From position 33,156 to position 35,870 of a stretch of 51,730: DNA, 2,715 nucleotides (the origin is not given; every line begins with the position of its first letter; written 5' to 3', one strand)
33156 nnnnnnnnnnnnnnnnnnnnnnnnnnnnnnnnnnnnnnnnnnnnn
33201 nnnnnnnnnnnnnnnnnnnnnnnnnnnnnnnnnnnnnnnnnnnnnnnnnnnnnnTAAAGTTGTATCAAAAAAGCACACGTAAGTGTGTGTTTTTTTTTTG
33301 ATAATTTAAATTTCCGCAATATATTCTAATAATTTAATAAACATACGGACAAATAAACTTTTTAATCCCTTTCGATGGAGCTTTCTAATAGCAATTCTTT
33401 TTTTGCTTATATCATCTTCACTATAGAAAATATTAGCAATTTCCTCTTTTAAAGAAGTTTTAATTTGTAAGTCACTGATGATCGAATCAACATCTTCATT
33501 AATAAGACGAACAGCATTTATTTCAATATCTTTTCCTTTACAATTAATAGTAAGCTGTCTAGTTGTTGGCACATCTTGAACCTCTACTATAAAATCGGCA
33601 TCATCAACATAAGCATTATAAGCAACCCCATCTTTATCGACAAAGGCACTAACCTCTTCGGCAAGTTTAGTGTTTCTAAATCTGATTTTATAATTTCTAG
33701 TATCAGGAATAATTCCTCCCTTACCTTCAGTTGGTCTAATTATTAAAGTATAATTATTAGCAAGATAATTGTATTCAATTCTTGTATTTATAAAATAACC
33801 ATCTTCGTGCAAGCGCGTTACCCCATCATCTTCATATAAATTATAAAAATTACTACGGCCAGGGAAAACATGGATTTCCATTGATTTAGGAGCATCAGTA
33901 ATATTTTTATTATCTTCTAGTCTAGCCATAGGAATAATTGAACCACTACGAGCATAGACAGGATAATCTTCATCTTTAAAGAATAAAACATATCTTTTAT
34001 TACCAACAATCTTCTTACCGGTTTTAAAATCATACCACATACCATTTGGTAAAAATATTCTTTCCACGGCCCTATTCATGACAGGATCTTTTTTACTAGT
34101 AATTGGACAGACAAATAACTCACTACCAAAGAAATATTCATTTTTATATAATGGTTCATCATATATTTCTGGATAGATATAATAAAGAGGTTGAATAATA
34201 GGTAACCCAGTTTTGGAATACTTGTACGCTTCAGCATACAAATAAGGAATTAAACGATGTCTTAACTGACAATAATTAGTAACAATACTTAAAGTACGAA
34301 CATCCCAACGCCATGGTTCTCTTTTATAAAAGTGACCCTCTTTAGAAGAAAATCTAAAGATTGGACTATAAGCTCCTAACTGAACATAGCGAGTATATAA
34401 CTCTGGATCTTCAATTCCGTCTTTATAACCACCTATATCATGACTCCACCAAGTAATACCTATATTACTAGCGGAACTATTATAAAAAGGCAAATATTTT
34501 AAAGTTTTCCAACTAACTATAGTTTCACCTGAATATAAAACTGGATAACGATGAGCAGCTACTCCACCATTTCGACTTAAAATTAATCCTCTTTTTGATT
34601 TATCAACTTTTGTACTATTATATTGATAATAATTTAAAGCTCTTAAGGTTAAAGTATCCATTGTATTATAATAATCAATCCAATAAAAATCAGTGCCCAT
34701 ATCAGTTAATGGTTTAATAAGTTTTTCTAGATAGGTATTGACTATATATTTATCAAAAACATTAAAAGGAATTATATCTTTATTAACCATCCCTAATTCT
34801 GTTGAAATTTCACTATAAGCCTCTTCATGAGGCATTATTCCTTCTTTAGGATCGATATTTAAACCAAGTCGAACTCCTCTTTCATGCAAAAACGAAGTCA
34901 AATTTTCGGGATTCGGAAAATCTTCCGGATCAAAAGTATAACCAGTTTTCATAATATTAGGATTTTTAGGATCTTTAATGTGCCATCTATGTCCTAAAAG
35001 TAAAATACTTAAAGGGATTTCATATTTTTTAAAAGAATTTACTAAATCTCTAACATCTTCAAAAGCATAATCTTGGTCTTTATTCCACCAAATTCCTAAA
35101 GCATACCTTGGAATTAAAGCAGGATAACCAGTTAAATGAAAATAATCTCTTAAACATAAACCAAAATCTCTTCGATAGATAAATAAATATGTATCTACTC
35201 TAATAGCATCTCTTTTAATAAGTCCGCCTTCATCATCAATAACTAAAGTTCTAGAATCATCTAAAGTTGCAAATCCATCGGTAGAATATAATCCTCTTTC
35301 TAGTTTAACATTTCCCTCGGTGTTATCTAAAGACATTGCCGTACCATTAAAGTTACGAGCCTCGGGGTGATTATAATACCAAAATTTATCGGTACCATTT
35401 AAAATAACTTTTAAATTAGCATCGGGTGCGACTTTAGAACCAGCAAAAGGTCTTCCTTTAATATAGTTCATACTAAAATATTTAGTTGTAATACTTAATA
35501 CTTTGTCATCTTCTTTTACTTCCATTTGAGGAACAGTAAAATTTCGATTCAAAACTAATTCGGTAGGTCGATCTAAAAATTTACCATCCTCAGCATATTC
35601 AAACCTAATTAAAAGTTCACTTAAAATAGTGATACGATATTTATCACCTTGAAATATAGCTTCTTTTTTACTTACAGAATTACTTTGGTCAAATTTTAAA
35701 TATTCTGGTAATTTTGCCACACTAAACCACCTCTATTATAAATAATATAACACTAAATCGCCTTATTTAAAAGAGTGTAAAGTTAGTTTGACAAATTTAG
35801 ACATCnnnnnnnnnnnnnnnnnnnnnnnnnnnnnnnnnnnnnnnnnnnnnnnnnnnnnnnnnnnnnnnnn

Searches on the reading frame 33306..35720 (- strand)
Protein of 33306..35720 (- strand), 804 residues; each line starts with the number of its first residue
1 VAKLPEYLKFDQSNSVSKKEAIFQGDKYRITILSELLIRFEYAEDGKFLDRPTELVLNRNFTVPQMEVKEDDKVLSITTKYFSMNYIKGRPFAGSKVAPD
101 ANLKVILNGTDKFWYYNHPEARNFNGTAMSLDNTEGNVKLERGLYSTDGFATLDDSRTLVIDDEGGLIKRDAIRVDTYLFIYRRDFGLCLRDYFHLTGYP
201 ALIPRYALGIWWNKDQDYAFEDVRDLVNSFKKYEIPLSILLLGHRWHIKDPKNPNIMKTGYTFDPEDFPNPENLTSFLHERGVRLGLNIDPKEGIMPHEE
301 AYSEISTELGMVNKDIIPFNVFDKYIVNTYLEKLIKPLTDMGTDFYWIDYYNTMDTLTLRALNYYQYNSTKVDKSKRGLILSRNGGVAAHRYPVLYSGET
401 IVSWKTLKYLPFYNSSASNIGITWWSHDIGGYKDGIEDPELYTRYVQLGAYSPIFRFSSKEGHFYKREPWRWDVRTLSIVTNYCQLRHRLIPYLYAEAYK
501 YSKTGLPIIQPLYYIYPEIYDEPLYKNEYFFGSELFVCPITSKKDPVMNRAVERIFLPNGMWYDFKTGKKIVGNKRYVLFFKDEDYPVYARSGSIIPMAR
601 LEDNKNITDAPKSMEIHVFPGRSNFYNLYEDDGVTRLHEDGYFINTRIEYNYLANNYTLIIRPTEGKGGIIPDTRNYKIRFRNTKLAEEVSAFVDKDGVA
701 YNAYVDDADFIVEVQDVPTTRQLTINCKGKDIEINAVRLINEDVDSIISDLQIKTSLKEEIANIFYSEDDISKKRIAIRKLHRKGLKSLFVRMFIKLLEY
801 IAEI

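Call 29: search_protein_families(library=pfam, proteins=[window:33306-35720:-], max_evalue=0.00001)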
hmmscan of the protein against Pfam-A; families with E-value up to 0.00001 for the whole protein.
window:33306-35720:- (804 aa): 3 families
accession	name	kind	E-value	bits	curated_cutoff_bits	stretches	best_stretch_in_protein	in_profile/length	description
PF01055.32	Glyco_hydro_31_2nd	-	3.7e-50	171.5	23.5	1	200-496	1-327/328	Glycosyl hydrolases family 31 TIM-barrel domain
PF21365.3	Glyco_hydro_31_3rd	-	1.8e-16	60.8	24.4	1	505-596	1-87/87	Glycosyl hydrolase family 31 C-terminal domain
PF17137.9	DUF5110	-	1.8e-12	47.5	27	1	614-683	2-70/71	Domain of unknown function (DUF5110)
